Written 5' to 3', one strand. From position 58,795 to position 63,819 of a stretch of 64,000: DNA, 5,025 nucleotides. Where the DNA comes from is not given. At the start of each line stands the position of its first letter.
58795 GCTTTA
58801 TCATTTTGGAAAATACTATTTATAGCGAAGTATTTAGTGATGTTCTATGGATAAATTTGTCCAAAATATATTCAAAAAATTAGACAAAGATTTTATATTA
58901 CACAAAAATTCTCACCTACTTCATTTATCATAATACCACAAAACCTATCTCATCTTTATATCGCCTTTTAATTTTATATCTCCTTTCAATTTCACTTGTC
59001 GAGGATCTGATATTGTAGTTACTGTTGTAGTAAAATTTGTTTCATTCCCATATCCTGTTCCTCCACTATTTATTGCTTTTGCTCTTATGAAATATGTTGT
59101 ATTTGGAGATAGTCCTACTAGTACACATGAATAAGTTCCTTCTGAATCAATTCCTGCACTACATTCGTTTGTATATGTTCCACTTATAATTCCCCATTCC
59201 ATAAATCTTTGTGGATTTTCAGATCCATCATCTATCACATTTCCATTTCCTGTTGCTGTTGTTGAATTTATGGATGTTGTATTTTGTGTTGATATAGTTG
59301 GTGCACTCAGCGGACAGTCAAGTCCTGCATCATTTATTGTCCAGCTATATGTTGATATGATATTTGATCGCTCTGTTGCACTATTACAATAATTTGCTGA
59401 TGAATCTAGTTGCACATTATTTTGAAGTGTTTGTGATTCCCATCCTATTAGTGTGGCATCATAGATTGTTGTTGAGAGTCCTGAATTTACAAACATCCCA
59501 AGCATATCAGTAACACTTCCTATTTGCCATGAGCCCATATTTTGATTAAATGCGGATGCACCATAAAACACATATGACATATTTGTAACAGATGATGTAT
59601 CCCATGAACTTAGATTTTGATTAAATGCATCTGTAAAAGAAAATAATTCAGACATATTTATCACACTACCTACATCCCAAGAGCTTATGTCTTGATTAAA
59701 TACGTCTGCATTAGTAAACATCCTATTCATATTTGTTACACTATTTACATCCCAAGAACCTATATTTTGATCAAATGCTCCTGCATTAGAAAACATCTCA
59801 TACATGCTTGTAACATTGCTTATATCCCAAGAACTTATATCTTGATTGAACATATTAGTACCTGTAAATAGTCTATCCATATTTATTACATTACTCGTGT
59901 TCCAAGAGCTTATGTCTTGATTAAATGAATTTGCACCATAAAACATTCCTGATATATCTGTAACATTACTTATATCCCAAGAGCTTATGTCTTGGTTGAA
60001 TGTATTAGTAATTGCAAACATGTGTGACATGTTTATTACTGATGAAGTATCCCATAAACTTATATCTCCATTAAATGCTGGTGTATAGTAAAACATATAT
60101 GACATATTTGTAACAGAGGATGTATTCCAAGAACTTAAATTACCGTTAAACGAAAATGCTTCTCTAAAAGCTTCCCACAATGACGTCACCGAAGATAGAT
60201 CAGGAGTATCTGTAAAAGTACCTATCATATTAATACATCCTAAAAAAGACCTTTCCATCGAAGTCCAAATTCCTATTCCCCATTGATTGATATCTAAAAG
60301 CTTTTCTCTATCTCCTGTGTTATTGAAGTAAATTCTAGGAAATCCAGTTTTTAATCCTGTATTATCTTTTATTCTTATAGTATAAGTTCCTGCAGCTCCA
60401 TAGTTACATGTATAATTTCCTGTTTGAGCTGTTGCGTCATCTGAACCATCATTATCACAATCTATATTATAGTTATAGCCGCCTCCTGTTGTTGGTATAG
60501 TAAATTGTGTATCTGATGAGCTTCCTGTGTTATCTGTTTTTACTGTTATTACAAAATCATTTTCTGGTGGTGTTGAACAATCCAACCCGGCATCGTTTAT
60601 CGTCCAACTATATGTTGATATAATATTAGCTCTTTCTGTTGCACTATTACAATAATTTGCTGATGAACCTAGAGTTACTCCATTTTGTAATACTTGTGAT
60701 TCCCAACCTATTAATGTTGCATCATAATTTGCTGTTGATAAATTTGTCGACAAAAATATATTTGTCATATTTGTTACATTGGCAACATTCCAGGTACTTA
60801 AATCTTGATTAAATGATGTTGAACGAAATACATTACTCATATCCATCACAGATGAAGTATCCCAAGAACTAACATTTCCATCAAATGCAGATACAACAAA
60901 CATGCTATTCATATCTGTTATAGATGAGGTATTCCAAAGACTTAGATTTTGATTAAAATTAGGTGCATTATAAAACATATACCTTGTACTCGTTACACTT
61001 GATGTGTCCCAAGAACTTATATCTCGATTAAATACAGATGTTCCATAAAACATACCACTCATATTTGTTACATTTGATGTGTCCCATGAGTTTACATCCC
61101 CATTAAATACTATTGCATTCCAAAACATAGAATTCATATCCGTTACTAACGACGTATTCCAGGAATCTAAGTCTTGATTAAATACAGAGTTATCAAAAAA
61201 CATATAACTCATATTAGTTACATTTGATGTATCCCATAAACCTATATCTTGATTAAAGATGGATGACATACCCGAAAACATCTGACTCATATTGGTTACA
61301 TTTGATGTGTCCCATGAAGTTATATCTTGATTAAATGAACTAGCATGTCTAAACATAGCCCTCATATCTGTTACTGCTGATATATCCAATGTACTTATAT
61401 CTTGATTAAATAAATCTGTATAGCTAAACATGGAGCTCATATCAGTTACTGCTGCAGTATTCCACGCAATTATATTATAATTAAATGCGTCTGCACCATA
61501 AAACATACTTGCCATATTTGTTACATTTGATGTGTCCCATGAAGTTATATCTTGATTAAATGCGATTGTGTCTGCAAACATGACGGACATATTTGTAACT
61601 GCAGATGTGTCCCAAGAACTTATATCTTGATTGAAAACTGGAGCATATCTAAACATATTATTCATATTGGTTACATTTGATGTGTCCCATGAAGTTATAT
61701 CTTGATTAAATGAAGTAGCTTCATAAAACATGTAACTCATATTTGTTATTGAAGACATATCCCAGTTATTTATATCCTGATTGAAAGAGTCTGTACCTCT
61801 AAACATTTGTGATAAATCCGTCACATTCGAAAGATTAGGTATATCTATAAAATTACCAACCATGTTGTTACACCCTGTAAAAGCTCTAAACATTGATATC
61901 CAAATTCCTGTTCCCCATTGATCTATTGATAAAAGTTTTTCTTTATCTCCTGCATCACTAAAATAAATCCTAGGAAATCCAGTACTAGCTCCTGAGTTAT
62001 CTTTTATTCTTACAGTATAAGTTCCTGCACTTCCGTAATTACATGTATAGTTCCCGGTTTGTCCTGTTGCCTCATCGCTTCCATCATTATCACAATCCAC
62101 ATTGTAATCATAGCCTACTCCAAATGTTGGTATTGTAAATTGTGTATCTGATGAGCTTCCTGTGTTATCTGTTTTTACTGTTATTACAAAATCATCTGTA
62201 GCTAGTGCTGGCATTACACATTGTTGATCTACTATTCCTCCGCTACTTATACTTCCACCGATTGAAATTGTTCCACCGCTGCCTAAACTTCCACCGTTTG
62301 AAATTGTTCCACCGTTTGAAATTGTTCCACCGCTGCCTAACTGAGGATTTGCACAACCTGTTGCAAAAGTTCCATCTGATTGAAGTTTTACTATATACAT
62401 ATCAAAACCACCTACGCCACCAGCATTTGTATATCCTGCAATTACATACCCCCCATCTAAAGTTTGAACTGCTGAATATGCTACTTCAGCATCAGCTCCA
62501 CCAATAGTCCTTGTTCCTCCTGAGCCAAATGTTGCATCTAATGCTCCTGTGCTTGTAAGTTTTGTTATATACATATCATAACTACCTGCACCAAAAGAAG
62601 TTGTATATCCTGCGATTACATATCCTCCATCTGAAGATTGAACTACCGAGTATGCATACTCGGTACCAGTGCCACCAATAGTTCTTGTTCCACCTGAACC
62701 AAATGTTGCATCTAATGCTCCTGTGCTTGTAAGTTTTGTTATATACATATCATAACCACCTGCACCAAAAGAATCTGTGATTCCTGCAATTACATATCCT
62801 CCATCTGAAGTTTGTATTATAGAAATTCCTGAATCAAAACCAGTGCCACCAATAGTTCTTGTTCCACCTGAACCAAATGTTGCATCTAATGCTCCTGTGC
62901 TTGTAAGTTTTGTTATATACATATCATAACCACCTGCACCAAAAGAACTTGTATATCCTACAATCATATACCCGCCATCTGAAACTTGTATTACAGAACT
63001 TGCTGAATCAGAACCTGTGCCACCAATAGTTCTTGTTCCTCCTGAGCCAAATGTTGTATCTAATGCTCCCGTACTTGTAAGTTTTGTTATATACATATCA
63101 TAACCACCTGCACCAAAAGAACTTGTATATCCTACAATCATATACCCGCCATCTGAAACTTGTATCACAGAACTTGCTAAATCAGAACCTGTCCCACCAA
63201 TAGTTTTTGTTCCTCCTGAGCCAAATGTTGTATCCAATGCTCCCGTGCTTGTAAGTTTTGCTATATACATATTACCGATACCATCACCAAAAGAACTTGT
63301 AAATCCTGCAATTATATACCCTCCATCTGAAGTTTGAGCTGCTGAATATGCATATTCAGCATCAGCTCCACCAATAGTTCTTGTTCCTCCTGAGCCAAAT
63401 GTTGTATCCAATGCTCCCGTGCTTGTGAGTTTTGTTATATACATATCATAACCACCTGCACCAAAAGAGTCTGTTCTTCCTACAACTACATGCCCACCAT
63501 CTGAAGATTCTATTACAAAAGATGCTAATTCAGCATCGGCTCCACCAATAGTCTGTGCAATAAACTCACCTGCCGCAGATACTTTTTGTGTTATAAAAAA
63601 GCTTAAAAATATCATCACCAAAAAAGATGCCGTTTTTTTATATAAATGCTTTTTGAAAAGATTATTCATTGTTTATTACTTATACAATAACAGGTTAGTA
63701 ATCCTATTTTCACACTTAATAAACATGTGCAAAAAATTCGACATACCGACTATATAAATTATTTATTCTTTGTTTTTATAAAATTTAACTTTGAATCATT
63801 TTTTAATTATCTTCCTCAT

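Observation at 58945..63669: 1574-aa surface protein built from two repeat systems, with long near-identical DNA repeats (recombination or variation hotspot)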

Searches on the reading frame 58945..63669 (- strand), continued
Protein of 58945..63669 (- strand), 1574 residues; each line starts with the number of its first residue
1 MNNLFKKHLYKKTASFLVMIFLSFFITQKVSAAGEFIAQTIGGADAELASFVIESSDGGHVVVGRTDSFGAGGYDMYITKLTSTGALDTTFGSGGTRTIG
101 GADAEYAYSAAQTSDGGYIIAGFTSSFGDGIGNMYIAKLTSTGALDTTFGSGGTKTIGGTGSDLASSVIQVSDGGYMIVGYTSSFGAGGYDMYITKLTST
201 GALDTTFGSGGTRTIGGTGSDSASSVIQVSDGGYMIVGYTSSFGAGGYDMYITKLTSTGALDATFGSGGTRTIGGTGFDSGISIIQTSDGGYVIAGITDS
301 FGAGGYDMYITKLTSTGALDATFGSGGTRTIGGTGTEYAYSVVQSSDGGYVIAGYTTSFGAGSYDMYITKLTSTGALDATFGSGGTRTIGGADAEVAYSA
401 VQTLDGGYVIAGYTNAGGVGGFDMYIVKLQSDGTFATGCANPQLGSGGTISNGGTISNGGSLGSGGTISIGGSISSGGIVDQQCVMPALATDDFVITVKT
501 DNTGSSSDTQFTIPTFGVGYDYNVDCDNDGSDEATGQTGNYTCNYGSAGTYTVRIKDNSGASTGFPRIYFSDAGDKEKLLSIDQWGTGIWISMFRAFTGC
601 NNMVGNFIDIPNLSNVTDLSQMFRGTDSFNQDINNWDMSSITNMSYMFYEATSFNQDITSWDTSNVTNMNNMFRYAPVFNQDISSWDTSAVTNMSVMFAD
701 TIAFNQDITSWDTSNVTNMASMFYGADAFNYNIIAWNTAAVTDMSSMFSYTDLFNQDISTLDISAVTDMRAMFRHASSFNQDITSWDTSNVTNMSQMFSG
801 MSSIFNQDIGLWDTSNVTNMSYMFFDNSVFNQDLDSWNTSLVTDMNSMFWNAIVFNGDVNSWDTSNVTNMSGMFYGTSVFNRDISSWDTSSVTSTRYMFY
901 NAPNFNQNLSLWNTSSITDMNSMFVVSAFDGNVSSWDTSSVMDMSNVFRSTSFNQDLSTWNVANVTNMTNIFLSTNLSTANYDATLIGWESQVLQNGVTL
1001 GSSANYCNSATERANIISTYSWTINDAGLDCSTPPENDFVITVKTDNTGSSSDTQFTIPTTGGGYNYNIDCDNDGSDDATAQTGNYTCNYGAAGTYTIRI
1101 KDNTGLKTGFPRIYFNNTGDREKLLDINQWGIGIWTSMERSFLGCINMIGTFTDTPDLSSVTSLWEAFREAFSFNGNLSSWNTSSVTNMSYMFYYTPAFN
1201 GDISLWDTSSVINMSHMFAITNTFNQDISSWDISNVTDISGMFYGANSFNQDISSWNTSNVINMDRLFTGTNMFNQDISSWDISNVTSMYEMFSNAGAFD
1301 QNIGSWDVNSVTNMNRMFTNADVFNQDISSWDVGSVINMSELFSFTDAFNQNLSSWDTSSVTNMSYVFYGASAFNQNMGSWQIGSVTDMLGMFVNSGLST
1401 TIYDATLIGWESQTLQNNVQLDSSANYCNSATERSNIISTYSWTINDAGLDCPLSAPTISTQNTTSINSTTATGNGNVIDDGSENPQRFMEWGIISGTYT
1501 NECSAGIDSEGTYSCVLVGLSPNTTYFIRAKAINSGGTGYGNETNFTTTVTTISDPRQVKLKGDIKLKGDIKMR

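Call 79: find_encoding_contigs(protein=P0058, flank=8000, max_places=3)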
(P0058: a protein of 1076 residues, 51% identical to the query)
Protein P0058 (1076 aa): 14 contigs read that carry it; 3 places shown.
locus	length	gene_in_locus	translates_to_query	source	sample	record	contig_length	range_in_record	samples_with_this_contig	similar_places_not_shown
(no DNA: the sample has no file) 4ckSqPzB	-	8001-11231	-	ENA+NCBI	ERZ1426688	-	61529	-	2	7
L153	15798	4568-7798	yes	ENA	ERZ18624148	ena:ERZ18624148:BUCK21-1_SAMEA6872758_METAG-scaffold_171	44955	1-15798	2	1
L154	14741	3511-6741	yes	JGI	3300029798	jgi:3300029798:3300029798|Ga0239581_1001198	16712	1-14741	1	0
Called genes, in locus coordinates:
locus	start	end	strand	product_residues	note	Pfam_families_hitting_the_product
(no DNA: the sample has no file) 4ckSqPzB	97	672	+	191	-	PF13207:AAA_17, PF13238:AAA_18 (weak), PF13671:AAA_33 (faint)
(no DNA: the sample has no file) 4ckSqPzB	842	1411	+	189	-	PF00383:dCMP_cyt_deam_1, PF14437:MafB19-deam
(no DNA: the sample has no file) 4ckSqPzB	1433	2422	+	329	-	PF00303:Thymidylat_synt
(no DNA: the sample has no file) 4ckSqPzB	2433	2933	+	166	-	PF00186:DHFR_1, PF01872:RibD_C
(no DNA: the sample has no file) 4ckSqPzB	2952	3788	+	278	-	PF01467:CTP_transf_like (weak), PF00383:dCMP_cyt_deam_1 (weak)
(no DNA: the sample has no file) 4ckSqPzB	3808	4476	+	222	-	PF01928:CYTH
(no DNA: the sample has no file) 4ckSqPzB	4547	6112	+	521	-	PF02934:GatB_N, PF02637:GatB_Yqey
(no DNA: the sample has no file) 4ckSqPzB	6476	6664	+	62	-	-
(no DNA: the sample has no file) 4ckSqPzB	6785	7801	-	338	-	PF01745:IPT (weak), PF01715:IPPT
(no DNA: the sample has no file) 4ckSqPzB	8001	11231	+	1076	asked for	PF17164:DUF5122 (weak), PF00041:fn3 (weak), PF13620:CarboxypepD_reg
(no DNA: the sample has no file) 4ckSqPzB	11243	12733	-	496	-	PF00919:UPF0004, PF04055:Radical_SAM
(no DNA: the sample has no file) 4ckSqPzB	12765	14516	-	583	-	PF07973:tRNA_SAD, PF00587:tRNA-synt_2b, PF03129:HGTP_anticodon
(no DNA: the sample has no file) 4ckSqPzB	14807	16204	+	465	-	PF00483:NTP_transferase, PF22640:ManC_GMP_beta-helix, PF01050:MannoseP_isomer, PF07883:Cupin_2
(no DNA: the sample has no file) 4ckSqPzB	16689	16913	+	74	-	PF11680:DUF3276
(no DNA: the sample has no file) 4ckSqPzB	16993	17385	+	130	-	PF02452:PemK_toxin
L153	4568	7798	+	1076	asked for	PF17164:DUF5122 (weak), PF00041:fn3 (weak), PF13620:CarboxypepD_reg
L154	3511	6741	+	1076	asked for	PF17164:DUF5122 (weak), PF00041:fn3 (weak), PF13620:CarboxypepD_reg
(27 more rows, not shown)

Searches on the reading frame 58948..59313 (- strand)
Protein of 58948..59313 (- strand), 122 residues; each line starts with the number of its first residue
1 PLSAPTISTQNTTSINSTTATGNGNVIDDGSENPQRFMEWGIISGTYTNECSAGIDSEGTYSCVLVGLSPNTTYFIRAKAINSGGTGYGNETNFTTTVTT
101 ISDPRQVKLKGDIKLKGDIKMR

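Call 67: search_protein_representatives(protein=window:58948-59313:-)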
Query: 122 residues. Proteins with E-value up to 0.001 (for the whole library): 23767; up to 1e-10: 8079; up to 1e-30: 1222. The best 150 are listed.
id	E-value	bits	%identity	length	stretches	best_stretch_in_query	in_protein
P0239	4.6e-196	655.6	51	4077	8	2-96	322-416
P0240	5.1e-184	616.8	39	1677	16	4-98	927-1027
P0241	7.6e-160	538.8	35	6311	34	4-101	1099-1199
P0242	1.2e-157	531.8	35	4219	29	1-99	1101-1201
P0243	5.6e-157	529.6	36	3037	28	2-92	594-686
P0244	4.4e-146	494.5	33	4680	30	4-97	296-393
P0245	7.6e-145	490.5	35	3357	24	4-96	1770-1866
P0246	7.7e-135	458.2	36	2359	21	5-99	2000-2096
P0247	1.0e-133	454.6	36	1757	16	3-97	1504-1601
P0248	1.2e-133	454.4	35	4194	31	2-97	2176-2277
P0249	2.2e-133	453.5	34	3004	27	2-101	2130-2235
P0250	3.5e-130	443.2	35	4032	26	4-99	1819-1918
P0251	8.7e-121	412.9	54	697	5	3-98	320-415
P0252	7.2e-119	406.7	32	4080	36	2-97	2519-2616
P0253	1.6e-118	405.6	38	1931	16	2-95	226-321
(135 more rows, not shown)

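Call 82: search_protein_families(library=pfam, proteins=[window:58948-59313:-], max_evalue=1)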
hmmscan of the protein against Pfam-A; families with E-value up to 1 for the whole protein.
seq(122 aa): 4 families
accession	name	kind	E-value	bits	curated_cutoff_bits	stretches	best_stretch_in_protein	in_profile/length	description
PF16656.11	Pur_ac_phosph_N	-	0.00011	23.2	30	1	32-96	55-93/93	Purple acid Phosphatase, N-terminal domain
PF00041.27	fn3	-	0.0007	20.2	25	1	56-89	44-76/84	Fibronectin type III domain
PF25059.1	FN3_DSCAM-DSCAML_C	-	0.019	15.7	39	1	60-97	44-80/89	DSCAM/DSCAML C-terminal Fn3-like domain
PF16974.11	NAR2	-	0.029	14.4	26.6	1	68-97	100-131/142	High-affinity nitrate transporter accessory, Ig-like domain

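Call 83: search_protein_families(library=ncbifam, proteins=[window:58948-59313:-], max_evalue=1)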
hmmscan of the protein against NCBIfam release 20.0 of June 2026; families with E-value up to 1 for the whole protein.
seq(122 aa): 1 family
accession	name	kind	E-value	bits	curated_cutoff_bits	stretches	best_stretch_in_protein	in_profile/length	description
NF049889.1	AlphArabdaseBT0360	equivalog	0.00073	18.2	600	1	6-103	36-136/639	arabinan endo-1,5-alpha-L-arabinosidase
